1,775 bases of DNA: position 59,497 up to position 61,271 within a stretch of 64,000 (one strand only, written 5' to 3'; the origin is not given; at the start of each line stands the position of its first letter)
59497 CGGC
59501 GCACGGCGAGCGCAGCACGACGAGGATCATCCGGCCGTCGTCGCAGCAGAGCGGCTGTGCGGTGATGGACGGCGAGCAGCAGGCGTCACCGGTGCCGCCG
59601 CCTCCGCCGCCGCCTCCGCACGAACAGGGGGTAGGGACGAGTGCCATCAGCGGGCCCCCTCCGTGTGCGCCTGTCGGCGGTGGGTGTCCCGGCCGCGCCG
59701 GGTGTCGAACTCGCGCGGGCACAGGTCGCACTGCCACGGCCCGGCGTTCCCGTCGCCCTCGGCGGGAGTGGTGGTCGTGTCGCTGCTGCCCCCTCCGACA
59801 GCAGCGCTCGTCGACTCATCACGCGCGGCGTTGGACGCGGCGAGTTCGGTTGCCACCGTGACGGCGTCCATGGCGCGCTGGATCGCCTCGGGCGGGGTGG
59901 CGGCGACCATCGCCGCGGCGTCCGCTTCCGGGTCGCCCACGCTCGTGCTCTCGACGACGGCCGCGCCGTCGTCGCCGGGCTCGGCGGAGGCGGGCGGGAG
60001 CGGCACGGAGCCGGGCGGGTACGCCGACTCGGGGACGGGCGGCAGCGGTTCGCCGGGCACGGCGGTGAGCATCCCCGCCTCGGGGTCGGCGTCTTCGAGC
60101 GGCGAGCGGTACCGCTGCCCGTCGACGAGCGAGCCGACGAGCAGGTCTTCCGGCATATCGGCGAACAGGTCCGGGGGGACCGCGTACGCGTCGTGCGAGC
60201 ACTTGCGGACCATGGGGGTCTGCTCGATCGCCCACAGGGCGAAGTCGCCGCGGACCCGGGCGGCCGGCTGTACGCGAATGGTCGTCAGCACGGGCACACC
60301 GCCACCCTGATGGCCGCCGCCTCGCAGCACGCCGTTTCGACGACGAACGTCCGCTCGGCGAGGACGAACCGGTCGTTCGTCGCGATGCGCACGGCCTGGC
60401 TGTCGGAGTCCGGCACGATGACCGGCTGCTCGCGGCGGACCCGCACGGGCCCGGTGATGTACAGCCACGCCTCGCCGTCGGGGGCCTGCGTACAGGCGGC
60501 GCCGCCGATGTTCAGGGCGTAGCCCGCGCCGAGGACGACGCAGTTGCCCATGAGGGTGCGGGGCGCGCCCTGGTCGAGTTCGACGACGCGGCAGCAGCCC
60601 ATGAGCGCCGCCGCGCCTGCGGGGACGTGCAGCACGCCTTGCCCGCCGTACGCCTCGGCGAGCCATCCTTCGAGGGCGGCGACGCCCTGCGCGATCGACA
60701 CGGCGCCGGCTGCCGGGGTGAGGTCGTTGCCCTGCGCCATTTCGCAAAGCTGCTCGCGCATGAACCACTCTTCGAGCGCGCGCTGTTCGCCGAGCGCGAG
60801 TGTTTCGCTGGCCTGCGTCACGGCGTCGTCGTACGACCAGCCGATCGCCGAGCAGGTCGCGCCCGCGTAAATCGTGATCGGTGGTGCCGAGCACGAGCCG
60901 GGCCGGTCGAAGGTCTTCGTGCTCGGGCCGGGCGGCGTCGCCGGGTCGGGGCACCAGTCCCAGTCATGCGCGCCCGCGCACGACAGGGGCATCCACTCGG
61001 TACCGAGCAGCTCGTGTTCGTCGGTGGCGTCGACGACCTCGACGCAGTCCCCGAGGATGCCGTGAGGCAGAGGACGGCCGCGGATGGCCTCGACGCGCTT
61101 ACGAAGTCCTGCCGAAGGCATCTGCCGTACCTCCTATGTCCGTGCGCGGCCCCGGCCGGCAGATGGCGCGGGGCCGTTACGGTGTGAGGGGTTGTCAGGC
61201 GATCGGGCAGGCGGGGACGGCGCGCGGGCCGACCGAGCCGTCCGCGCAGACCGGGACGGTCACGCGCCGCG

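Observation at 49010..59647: Giant scaffold proteins with passenger domains plugged into a fixed loop of a repeated Cys module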

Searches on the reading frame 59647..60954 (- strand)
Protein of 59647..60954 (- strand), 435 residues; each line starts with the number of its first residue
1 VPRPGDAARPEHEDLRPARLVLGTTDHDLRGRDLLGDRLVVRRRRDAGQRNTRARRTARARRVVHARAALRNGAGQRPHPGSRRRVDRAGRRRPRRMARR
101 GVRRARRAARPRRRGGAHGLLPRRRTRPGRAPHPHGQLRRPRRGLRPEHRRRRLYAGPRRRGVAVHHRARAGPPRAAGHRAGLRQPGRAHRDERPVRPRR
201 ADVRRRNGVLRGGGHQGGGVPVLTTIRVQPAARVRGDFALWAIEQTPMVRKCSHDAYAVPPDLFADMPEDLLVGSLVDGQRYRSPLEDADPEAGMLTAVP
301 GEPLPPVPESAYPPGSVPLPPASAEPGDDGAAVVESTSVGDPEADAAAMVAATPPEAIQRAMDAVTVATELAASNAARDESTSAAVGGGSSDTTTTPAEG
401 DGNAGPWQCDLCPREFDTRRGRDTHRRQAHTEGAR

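Call 6: search_protein_families(library=pfam, proteins=[window:59647-60954:-], max_evalue=0.01)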
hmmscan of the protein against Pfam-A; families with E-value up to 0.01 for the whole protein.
window:59647-60954:- (435 aa): 0 families

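Call 7: search_protein_families(library=phrogs, proteins=[window:59647-60954:-], max_evalue=0.01)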
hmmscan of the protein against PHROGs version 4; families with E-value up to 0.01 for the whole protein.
window:59647-60954:- (435 aa): 2 families
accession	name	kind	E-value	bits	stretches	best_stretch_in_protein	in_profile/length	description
phrog_30321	-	unknown function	3.4e-35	123.1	1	221-432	2-209/210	-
phrog_17728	-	unknown function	1.3e-07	33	1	226-338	5-88/140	-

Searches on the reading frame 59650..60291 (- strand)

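Call 42: search_protein_families(library=phrogs, proteins=[window:59650-60291:-], max_evalue=0.001)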
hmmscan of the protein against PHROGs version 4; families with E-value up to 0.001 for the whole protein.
window:59650-60291:- (214 aa): 2 families
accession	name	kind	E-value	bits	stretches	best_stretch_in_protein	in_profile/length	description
phrog_30321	-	unknown function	3e-36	126.5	1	4-211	6-209/210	-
phrog_17728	-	unknown function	2.6e-09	38.5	1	4-120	4-88/140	-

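Call 68: search_protein_families(library=pfam, proteins=[window:59650-60291:-], max_evalue=1)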
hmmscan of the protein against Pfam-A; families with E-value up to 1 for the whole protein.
window:59650-60291:- (214 aa): 1 family
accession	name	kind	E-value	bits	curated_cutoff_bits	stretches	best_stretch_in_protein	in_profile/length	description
PF13894.12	zf-C2H2_4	-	0.091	14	27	1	186-209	1-24/24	C2H2-type zinc finger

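Call 104: search_protein_families(library=ncbifam, proteins=[window:59650-60291:-], max_evalue=0.01)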
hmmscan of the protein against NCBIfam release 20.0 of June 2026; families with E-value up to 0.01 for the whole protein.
window:59650-60291:- (214 aa): 0 families

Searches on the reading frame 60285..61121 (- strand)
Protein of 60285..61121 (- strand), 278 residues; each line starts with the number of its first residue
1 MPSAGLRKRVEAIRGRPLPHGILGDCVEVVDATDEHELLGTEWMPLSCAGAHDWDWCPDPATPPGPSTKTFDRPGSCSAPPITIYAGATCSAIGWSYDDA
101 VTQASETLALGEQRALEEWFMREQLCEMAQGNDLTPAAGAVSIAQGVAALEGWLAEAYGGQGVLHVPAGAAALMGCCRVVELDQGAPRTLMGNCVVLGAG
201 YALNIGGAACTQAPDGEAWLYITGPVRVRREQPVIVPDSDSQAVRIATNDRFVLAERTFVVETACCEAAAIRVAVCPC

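Call 42: search_protein_families(library=phrogs, proteins=[window:60285-61121:-], max_evalue=0.001)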
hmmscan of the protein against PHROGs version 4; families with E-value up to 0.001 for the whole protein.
window:60285-61121:- (278 aa): 1 family
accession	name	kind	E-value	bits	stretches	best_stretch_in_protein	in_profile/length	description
phrog_779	-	unknown function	2.6e-71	241.2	1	1-274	5-273/284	-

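Call 68: search_protein_families(library=pfam, proteins=[window:60285-61121:-], max_evalue=1)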
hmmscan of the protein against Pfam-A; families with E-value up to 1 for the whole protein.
window:60285-61121:- (278 aa): 0 families

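Call 82: search_dna_similar(query=window:60285-61121:-, collection=phages, mode=protein, max_evalue=0.001, max_rows=25, rows=spread)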
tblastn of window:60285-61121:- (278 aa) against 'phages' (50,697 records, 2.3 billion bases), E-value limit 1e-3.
Records with a match: 268; places in all: 268; records where one place covers at least 80% of the query: 67.
Best place of each record, by identity: <60% 268.
By first word of the organism name: Gordonia 162; Microbacterium 76; Streptomyces 17; Arthrobacter 4; Curtobacterium 2; Actinoplanes 2; Saccharomonospora 1; Dulem 1; Pseudanabaena 1; Skermania 1; and 1 more.
By host as written in the record: Gordonia terrae 3612 138; Microbacterium foliorum NRRL B-24224 46; Microbacterium foliorum NRRL B-24224 SEA 14; Gordonia terrae CAG3 13; Gordonia terrae NRRL B-16283 9; Streptomyces griseus subsp. griseus ATCC 10137 6; Streptomyces griseus ATCC 10137 5; Microbacterium paraoxydans NWU1 5; and 23 more.
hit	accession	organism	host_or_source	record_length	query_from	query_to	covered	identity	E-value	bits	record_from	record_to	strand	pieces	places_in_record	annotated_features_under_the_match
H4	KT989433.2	Streptomyces phage phiSAJS1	Streptomyces avermitilis ATCC 31267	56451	1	278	100%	53.2%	7e-78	262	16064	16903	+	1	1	hypothetical protein (x2)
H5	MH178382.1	Streptomyces phage Salete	Streptomyces griseus ATCC 10137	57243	1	278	100%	46.4%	1e-72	247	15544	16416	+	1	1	14: hypothetical protein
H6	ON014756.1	Pseudanabaena phage Pam4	Pseudanabaena sp.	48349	82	271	68%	36.1%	3e-17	87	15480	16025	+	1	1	hypothetical protein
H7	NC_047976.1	Microbacterium phage Paschalis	Microbacterium foliorum NRRL B-24224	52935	35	268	84%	26.6%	6e-4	47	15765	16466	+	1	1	27: hypothetical protein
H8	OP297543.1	Microbacterium phage Cranjis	Microbacterium foliorum NRRL B-24224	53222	35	268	84%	26.6%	6e-4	47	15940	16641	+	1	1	29: hypothetical protein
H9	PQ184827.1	Microbacterium phage Yeti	Microbacterium foliorum NRRL B-24224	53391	35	268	84%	26.6%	6e-4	47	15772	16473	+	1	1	28: hypothetical protein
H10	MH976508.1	Gordonia phage Bibwit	Gordonia terrae 3612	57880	81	271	69%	31.8%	5e-13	75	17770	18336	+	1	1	22: hypothetical protein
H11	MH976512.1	Gordonia phage Geodirt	Gordonia terrae 3612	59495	81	271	69%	31.3%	6e-13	74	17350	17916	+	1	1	20: hypothetical protein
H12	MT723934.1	Gordonia phage Love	Gordonia terrae 3612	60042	81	271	69%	31.3%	8e-13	74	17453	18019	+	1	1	23: hypothetical protein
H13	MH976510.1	Gordonia phage Fosterous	Gordonia terrae 3612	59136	81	271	69%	31.3%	2e-12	73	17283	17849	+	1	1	19: hypothetical protein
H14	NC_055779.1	Gordonia phage Tangent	Gordonia terrae 3612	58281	81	271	69%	30.7%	2e-12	72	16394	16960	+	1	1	19: hypothetical protein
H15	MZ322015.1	Gordonia phage Fitzgerald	Gordonia terrae 3612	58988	81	271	69%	30.7%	5e-12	72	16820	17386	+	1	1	19: hypothetical protein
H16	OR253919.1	Microbacterium phage Wayne3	Microbacterium foliorum NRRL B-24224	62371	62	265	73%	28.4%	1e-5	52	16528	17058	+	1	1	27: hypothetical protein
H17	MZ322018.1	Microbacterium phage Blab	Microbacterium foliorum NRRL B-24224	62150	62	265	73%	28.4%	7e-5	50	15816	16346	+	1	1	24: hypothetical protein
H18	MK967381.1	Gordonia phage RogerDodger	Gordonia terrae 3612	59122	53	271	79%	26.4%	7e-9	62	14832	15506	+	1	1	23: hypothetical protein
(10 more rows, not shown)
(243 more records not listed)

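Call 104: search_protein_families(library=ncbifam, proteins=[window:60285-61121:-], max_evalue=0.01)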
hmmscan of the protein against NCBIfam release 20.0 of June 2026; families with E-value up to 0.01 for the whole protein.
window:60285-61121:- (278 aa): 0 families
